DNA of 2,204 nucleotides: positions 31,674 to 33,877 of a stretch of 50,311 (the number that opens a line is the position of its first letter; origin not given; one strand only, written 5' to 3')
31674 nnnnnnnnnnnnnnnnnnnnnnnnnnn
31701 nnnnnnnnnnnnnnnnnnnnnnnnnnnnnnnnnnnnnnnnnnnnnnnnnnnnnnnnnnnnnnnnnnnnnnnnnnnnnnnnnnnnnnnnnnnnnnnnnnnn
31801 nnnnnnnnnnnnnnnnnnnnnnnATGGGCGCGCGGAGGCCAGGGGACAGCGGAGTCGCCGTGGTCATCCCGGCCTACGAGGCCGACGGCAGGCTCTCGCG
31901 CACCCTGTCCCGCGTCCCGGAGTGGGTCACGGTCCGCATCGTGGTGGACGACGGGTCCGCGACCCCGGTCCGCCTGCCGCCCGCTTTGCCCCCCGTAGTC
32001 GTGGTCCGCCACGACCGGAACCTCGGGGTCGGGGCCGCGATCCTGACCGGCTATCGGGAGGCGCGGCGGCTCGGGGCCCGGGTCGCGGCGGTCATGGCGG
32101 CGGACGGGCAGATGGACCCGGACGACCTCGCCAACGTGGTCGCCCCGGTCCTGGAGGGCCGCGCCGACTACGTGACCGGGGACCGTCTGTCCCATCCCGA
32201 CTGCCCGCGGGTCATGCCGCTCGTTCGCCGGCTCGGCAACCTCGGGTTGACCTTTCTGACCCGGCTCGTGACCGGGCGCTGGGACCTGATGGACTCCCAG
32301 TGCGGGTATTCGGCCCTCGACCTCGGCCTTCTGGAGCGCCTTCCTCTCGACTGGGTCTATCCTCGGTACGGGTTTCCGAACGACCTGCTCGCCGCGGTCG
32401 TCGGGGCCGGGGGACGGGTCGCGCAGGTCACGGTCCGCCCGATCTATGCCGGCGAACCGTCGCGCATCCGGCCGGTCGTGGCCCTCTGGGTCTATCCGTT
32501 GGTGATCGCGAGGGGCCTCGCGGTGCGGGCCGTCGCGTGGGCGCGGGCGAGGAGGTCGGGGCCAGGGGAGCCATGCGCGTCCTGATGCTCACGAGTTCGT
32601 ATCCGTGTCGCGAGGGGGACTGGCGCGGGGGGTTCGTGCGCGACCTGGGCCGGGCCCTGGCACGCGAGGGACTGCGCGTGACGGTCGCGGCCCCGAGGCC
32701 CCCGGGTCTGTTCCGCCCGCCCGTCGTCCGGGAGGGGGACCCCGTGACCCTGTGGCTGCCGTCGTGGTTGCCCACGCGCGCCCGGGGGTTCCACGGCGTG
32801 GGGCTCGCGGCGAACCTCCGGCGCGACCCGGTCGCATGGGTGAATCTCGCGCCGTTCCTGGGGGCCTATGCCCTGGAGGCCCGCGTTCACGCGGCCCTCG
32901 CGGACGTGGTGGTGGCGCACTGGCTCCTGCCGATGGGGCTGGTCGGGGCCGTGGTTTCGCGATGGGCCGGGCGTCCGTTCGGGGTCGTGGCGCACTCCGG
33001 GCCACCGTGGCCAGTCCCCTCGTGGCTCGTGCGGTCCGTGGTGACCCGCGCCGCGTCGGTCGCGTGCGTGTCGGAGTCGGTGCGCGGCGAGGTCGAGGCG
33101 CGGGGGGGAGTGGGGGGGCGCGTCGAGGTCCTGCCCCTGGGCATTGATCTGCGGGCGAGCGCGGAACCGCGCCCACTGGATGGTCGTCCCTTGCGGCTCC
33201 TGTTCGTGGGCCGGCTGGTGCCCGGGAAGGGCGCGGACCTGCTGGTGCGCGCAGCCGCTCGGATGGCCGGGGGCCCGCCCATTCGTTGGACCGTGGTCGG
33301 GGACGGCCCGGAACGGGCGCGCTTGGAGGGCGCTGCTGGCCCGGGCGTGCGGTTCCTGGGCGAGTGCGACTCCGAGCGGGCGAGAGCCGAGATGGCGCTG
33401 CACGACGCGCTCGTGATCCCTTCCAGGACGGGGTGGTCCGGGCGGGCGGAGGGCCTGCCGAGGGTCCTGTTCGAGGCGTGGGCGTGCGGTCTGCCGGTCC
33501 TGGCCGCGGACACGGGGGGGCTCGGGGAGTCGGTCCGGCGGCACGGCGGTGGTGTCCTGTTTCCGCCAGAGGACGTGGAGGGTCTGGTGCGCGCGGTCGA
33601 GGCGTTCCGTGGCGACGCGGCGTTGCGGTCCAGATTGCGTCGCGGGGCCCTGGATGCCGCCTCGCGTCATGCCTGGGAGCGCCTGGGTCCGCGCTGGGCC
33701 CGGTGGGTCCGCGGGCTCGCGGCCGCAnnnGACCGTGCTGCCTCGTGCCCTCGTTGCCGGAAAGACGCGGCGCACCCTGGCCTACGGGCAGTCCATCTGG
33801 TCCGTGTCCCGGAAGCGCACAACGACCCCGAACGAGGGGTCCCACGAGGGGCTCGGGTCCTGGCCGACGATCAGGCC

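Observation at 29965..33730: Compact sigma-54-driven surface module: FN3 protein with a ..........-type C-terminus, a dedicated OM beta-barrel, GT2 and GT4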

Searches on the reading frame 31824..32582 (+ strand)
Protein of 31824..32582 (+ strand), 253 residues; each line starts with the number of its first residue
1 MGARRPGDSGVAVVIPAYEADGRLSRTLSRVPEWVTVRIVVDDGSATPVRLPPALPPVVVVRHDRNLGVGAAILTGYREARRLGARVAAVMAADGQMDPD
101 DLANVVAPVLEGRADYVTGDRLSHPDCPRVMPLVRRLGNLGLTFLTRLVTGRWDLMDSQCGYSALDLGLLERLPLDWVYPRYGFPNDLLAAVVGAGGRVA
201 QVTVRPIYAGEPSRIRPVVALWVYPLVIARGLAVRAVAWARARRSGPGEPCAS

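Call 7: search_protein_families(library=pfam, proteins=[window:31824-32582:+], max_evalue=0.1)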
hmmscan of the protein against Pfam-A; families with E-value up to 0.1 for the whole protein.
window:31824-32582:+ (253 aa): 2 families
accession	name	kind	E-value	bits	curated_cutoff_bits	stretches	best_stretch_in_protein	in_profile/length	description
PF00535.33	Glycos_transf_2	-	2.7e-15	57.1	23.3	1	13-170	2-164/168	Glycosyl transferase family 2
PF13641.12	Glyco_tranf_2_3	-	0.022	15.2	27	1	11-144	3-144/230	Glycosyltransferase like family 2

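Call 8: search_protein_families(library=ncbifam, proteins=[window:31824-32582:+], max_evalue=0.1)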
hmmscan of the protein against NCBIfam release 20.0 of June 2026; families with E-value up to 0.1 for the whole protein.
window:31824-32582:+ (253 aa): 4 families
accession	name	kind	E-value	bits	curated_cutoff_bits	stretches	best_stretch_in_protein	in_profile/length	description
NF058614.1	PPMAGASynPpgS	equivalog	1e-15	57.8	370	1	11-175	2-167/226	polyprenyl-phospho-N-acetylgalactosaminyl synthase PpgS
TIGR04182.1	glyco_TIGR04182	equivalog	1.2e-08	34.7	325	1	11-176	2-162/293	S-layer glycoprotein N-glycosyltransferase AglJ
NF041391.1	DPhHxTase_Halo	equivalog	0.00014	21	375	1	66-192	53-169/213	dolichyl-phosphate hexose transferase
NF041875.1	EPS_EpsD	equivalog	0.0057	16.1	370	1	11-133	1-127/325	exopolysaccharide biosynthesis glycosyltransferase EpsD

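Call 57: search_solved_structures(query=window:31824-32582:+, max_evalue=0.001)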
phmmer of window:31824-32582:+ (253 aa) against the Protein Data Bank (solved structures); distinct sequences matched with E-value up to 0.001: 1.
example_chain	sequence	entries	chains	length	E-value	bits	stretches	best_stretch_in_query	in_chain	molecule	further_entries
5mlz_A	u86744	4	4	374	8.4e-06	28.6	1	11-176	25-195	Dolichol monophosphate mannose synthase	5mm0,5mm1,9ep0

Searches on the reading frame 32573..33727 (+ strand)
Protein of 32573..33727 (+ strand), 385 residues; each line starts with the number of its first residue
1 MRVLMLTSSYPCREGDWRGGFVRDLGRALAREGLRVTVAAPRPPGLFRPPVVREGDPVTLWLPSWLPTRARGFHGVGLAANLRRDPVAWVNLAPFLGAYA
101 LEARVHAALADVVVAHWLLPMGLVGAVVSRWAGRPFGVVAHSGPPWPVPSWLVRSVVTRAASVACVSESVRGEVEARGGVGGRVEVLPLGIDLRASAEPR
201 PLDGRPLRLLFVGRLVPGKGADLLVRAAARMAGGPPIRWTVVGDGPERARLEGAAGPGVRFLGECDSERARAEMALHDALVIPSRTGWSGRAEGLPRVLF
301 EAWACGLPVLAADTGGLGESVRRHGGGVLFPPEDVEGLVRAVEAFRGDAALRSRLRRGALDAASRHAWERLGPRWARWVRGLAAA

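Call 7: search_protein_families(library=pfam, proteins=[window:32573-33727:+], max_evalue=0.1)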
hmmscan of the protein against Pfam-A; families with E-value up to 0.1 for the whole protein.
window:32573-33727:+ (385 aa): 6 families
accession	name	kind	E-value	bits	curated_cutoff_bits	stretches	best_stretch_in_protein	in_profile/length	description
PF00534.26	Glycos_transf_1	-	2.7e-26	92.5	26.4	1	201-358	10-168/172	Glycosyl transferases group 1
PF13692.12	Glyco_trans_1_4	-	4e-26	92.4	27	1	208-344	3-138/142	Glycosyl transferases group 1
PF13439.12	Glyco_transf_4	-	9.4e-16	58.7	28.5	1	21-193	7-168/170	Glycosyltransferase Family 4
PF13579.12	Glyco_trans_4_4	-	9e-11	42.8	29.7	1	22-190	7-158/158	Glycosyl transferase 4-like domain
PF20706.3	GT4-conflict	-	5.2e-10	39.3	26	1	154-339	141-333/385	Family 4 Glycosyltransferase in conflict systems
PF13524.12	Glyco_trans_1_2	-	1.5e-05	25.4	25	1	224-369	5-136/144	Glycosyl transferase-like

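Call 8: search_protein_families(library=ncbifam, proteins=[window:32573-33727:+], max_evalue=0.1)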
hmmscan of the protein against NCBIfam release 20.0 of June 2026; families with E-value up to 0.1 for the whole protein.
window:32573-33727:+ (385 aa): 29 families (the best 25 are shown)
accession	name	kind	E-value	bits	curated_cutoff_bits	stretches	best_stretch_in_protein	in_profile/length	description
NF047684.1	TeichurnBiosyTuaC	equivalog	5.3e-23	81.6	550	2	110-352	109-358/391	teichuronic acid biosynthesis protein TuaC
NF041876.1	EPS_EpsE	equivalog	1.5e-18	67.2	400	1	159-359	161-372/389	exopolysaccharide biosynthesis GT4 family glycosyltransferase EpsE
TIGR03088.1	stp2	hypoth_equivalog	4.7e-17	62.1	409.05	1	205-355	193-345/374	TIGR03088 family PEP-CTERM/XrtA system glycosyltransferase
TIGR04063.1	stp3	hypoth_equivalog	3.6e-13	49.2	442.05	1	154-369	152-382/397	TIGR04063 family PEP-CTERM/XrtA system glycosyltransferase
TIGR04005.1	wcaL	equivalog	2.9e-12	46.2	537.6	1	163-346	178-368/406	colanic acid biosynthesis glycosyltransferase WcaL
TIGR03449.1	mycothiol_MshA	equivalog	1.5e-11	43.9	462.5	1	209-370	223-391/406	D-inositol-3-phosphate glycosyltransferase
NF007640.0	PRK10307.1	subfamily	1.2e-10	40.9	276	1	209-366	232-390/411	WcaI family glycosyltransferase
NF038229.1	Glyco4_Geo_Pelo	equivalog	6.6e-10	38.5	400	1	153-360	103-313/338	GPMC system family 4 glycosyltransferase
NF053787.1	GlcN_PG_synth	equivalog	2.6e-09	36.4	480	1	208-370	199-347/361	N-acetylglucosaminyl phosphatidylglycerol synthase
TIGR03999.1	thiol_BshA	equivalog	6.9e-09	35.1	273.7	1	229-365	222-356/375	N-acetyl-alpha-D-glucosaminyl L-malate synthase BshA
TIGR04348.1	TIGR04348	equivalog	1.4e-08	34.1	300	1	202-367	133-296/310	selenoneine biosynthesis selenosugar synthase SenB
NF011726.0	PRK15179.1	equivalog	2e-08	33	733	1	213-354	524-669/694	Vi polysaccharide biosynthesis protein TviE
TIGR02149.1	glgA_Coryne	subfamily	7.3e-08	31.9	302.4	1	296-369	297-377/391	glycogen synthase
NF041879.1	EPS_EpsH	equivalog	9.5e-08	31.2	800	1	154-329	184-359/431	exopolysaccharide biosynthesis glycosyltransferase EpsH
TIGR04047.1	MSMEG_0565_glyc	hypoth_equivalog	1.4e-07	31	259.85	1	255-370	256-362/373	MSMEG_0565 family glycosyltransferase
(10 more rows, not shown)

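Call 58: search_solved_structures(query=window:32573-33727:+, max_evalue=0.0001)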
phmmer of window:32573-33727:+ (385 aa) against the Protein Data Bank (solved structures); distinct sequences matched with E-value up to 0.0001: 9.
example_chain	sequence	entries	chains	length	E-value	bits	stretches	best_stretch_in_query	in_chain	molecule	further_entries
3oka_A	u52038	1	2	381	3.9e-14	55.5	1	211-375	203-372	GDP-mannose-dependent alpha-(1-6)-phosphatidylinositol monomannoside mannosyltransferase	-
3okc_A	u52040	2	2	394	4.3e-14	55.3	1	211-376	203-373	GDP-mannose-dependent alpha-(1-6)-phosphatidylinositol monomannoside mannosyltransferase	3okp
6kih_A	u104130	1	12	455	9.8e-13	50.8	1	201-383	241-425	Tll1590 protein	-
4n9w_A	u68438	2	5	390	1.7e-10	43.5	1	171-372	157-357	GDP-mannose-dependent alpha-(1-2)-phosphatidylinositol mannosyltransferase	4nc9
2gej_A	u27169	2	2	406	1.9e-10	43.3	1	171-372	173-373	PHOSPHATIDYLINOSITOL MANNOSYLTRANSFERASE (PimA)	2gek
9v0l_A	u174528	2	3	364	1.3e-06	30.6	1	181-358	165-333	tetrahydrobiopterin glucosyltransferases | tetrahydrobiopterin glucosyltransferase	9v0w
5ze7_B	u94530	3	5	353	6.7e-06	28.3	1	206-378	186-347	UDP-glucose:tetrahydrobiopterin glucosyltransferase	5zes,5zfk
5zer_A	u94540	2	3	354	6.7e-06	28.3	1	206-378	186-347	UDP-glucose:tetrahydrobiopterin glucosyltransferase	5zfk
5d00_A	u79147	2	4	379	1.2e-05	27.5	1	223-362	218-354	N-acetyl-alpha-D-glucosaminyl L-malate synthase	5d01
